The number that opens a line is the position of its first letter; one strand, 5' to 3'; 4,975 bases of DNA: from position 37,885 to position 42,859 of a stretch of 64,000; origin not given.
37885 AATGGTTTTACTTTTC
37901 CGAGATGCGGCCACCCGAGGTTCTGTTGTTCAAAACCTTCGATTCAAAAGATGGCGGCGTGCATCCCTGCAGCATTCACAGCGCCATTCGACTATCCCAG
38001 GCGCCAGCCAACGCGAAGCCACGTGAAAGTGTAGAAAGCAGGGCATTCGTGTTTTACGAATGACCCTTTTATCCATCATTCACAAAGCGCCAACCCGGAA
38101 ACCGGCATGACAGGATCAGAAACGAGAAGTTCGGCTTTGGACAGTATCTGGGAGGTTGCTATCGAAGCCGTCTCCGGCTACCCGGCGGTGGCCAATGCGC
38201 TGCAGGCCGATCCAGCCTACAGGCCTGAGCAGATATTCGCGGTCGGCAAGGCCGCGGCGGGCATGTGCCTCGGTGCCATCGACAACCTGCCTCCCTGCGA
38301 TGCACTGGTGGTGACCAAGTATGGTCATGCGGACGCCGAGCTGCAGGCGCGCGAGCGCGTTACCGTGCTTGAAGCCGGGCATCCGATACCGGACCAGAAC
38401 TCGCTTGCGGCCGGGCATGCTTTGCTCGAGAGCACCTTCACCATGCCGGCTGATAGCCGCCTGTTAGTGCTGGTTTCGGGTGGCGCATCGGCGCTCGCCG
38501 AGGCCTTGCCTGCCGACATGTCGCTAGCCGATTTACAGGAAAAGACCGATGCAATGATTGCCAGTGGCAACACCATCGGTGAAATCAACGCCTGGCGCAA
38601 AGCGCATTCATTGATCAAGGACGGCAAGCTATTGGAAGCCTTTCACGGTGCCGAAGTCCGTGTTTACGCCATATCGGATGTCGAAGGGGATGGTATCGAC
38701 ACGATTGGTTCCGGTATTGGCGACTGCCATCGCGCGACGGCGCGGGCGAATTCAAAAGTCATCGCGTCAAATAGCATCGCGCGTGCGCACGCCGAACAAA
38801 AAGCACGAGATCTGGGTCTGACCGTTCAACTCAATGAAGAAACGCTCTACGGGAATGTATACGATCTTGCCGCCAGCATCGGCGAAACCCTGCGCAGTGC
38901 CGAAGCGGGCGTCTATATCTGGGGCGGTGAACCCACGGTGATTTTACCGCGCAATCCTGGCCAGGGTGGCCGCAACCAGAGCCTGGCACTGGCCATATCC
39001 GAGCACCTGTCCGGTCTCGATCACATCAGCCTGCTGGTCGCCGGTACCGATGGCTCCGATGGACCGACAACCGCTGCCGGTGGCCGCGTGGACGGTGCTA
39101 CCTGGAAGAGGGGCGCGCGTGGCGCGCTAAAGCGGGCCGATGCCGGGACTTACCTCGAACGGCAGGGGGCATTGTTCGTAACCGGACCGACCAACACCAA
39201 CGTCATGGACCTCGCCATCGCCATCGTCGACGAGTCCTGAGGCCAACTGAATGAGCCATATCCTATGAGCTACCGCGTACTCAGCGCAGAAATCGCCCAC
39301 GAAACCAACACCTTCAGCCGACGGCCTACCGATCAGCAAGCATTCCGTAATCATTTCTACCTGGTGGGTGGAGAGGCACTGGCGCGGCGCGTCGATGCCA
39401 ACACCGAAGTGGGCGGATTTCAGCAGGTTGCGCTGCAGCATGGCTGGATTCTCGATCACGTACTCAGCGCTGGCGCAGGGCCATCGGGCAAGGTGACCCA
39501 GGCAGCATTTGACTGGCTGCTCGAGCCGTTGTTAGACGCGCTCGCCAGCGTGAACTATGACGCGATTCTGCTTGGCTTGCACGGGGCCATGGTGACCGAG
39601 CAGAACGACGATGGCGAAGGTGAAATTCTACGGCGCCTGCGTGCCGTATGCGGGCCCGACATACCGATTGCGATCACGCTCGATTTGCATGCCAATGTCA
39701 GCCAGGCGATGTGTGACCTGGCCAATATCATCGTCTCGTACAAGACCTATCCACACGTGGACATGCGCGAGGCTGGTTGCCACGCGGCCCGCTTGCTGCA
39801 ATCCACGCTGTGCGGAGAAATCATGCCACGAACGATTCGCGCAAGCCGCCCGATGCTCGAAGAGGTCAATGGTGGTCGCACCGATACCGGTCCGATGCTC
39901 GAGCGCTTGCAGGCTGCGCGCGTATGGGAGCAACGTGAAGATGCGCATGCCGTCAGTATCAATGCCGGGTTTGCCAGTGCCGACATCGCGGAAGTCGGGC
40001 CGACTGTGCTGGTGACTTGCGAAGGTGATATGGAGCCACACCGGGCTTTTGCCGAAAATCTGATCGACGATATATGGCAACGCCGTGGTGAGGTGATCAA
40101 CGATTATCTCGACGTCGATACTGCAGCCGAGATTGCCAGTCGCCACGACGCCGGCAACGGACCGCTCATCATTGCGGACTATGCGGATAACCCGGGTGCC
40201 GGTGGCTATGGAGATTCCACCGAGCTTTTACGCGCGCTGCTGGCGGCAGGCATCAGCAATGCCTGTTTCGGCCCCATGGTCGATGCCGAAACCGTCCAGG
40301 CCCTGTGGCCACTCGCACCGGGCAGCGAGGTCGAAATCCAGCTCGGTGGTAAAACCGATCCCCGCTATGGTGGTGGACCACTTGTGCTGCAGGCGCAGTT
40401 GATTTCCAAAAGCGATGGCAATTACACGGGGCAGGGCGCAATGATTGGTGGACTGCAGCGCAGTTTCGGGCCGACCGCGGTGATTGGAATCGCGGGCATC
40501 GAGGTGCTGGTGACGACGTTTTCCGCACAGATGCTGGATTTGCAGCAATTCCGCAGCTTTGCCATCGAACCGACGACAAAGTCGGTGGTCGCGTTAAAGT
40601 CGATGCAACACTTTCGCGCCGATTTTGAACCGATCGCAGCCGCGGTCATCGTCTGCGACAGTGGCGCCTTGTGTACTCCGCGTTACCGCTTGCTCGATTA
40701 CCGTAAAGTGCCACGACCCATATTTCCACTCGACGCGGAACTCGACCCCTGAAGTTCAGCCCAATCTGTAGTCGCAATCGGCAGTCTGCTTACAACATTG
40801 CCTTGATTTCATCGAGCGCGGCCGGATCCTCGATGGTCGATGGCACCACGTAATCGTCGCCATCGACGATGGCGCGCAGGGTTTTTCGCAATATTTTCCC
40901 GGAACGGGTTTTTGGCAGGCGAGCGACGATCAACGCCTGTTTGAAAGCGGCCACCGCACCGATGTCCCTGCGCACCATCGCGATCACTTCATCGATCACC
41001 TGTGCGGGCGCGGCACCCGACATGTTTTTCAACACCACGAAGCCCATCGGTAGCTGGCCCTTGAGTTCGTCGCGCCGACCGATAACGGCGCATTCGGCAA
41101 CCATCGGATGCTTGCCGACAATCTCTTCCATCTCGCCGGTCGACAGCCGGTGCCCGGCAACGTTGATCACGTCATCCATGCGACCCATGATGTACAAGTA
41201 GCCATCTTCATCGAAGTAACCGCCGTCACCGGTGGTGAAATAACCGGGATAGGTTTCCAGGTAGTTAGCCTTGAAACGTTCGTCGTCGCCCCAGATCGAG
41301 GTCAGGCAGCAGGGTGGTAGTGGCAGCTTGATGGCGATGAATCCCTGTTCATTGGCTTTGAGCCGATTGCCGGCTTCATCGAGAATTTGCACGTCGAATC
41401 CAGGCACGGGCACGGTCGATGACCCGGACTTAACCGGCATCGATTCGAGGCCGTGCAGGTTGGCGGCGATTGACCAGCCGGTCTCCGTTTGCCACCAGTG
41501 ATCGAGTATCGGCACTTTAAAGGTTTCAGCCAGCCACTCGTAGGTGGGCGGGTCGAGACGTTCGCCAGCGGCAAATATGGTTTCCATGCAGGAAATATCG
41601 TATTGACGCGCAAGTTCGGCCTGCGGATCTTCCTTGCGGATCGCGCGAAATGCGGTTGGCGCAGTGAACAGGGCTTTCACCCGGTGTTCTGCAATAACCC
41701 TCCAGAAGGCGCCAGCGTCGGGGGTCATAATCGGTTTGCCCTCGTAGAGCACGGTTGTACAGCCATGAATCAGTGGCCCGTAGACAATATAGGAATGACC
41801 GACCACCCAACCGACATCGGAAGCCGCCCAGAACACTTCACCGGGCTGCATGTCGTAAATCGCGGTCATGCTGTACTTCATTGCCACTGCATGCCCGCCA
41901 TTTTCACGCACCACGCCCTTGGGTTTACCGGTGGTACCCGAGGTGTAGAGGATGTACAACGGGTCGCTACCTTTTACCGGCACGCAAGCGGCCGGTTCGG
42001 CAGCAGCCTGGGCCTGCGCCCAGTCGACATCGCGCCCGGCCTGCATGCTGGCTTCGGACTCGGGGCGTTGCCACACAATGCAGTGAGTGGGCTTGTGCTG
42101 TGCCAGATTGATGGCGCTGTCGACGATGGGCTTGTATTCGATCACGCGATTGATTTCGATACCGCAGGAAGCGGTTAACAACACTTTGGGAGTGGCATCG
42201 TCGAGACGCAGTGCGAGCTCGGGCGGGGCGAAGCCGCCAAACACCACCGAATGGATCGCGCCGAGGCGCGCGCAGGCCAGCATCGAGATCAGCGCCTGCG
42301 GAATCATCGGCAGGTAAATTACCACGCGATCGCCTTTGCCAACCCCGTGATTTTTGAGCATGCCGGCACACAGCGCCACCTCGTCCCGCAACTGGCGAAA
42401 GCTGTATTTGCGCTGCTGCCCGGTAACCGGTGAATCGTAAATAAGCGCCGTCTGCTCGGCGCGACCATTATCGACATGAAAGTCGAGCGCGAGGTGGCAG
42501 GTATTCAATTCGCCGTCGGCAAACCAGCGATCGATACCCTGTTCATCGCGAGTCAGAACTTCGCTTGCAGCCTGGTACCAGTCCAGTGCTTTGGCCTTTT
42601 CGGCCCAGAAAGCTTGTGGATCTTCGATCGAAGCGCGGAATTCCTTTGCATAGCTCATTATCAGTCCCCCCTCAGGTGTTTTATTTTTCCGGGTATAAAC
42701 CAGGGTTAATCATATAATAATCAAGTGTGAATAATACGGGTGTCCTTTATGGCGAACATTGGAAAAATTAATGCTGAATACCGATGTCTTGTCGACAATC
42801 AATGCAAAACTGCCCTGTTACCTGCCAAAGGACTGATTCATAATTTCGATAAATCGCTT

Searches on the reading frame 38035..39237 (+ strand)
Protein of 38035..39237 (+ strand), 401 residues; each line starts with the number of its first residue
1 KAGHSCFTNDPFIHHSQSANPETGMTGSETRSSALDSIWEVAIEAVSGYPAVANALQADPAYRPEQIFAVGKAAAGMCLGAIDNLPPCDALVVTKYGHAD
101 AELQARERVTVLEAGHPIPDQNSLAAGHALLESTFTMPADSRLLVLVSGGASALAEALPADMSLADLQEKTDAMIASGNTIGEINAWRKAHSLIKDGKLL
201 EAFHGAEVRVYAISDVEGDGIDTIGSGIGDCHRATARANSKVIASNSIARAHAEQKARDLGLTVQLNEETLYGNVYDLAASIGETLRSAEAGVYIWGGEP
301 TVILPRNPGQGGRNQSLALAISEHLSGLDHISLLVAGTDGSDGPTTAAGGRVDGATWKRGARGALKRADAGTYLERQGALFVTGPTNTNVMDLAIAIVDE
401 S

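Call 29: search_protein_families(library=pfam, proteins=[window:38035-39237:+])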
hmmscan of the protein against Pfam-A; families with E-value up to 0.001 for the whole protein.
window:38035-39237:+ (401 aa): 2 families
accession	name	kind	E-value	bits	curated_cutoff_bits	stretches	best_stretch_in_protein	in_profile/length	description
PF13660.11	DUF4147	-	8.8e-46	156.7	23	1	35-249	2-223/234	Domain of unknown function (DUF4147)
PF05161.18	MOFRL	-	1.9e-27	96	28.3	1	293-392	2-106/106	MOFRL family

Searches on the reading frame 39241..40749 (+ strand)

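Call 29: search_protein_families(library=pfam, proteins=[window:39241-40749:+])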
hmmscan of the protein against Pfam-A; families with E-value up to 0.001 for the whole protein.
window:39241-40749:+ (503 aa): 2 families
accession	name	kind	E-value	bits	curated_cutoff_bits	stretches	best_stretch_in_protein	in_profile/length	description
PF07364.17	DUF1485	-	2e-84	283.7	22.8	1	12-297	1-287/290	Metallopeptidase family M81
PF07171.17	MlrC_C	-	3e-49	168.1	27.2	1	311-489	1-178/178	MlrC C-terminus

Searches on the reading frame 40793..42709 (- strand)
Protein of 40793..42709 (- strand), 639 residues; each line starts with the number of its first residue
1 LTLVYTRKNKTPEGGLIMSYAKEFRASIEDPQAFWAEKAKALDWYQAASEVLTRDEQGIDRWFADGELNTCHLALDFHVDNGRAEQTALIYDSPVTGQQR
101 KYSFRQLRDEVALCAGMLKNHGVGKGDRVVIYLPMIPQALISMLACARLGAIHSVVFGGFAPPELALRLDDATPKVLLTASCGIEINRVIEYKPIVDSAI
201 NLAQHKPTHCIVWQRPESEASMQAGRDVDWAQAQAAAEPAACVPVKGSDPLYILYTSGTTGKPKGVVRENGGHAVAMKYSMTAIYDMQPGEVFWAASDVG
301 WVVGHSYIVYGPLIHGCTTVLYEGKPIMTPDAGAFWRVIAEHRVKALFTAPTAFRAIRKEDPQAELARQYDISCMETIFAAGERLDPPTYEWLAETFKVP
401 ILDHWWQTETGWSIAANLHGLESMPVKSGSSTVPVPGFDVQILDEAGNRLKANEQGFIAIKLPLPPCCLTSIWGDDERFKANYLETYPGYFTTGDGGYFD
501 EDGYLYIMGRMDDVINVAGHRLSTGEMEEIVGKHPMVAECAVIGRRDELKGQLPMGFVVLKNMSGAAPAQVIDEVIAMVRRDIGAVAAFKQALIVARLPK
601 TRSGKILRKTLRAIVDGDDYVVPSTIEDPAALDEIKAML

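Call 82: search_protein_families(library=pfam, proteins=[window:40793-42709:-], max_evalue=0.00001)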
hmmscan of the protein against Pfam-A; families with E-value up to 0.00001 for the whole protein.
window:40793-42709:- (639 aa): 3 families
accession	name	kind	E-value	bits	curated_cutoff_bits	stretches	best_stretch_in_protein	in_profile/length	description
PF00501.34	AMP-binding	-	1e-74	252.1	29.9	1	82-461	7-375/384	AMP-binding enzyme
PF13193.12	AMP-binding_C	-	1e-24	87.6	24.5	1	526-605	1-76/76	AMP-binding enzyme C-terminal domain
PF16177.11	ACAS_N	-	3e-16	59.4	27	1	20-73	1-54/55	Acetyl-coenzyme A synthetase N-terminus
